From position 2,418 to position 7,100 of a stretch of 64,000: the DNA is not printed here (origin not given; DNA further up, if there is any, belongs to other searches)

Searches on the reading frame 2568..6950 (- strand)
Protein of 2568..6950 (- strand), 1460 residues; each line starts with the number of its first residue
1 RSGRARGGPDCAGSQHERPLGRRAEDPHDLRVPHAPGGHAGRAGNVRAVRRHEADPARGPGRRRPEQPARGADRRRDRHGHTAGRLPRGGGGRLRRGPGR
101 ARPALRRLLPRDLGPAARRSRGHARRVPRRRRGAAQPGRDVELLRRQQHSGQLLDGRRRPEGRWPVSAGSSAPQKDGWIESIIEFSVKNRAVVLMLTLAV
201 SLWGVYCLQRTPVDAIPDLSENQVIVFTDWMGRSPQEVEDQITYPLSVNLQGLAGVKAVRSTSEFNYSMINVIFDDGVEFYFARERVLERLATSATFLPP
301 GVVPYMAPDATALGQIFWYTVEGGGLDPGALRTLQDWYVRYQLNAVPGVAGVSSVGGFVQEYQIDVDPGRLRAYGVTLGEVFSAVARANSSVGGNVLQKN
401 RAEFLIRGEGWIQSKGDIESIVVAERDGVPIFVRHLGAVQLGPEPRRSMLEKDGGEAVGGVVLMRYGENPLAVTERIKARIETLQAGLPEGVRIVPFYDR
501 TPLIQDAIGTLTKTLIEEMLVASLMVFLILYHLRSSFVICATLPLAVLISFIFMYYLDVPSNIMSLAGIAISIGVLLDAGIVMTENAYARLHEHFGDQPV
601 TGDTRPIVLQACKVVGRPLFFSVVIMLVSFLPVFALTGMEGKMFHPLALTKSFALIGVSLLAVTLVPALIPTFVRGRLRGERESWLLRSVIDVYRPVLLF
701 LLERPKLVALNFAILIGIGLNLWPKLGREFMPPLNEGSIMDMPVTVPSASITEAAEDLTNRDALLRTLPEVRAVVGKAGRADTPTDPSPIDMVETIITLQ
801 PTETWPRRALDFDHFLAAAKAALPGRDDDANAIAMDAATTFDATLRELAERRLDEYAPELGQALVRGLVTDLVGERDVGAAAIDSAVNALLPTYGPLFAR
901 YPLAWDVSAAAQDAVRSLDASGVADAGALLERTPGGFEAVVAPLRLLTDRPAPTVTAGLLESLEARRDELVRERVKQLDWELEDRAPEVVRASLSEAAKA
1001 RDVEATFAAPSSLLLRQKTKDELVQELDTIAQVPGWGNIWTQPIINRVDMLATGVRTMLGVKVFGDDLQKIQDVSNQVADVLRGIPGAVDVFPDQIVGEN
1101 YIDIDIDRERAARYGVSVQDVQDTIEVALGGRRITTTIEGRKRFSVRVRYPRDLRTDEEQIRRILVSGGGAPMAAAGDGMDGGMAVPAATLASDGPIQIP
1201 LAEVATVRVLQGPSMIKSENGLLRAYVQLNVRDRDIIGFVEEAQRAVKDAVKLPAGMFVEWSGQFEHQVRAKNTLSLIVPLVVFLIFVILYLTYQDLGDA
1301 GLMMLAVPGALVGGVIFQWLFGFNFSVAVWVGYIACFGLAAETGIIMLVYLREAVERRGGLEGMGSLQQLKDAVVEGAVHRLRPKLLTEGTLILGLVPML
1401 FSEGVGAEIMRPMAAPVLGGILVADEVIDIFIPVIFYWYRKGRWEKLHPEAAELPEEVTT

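Call 9: search_protein_families(library=pfam, proteins=[window:2568-6950:-], max_evalue=0.001)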
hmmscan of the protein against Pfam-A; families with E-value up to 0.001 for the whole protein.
window:2568-6950:- (1460 aa): 1 family
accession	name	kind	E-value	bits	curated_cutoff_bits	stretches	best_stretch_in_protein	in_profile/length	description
PF00873.25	ACR_tran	-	4e-225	750.3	28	2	182-823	1-644/1021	AcrB/AcrD/AcrF family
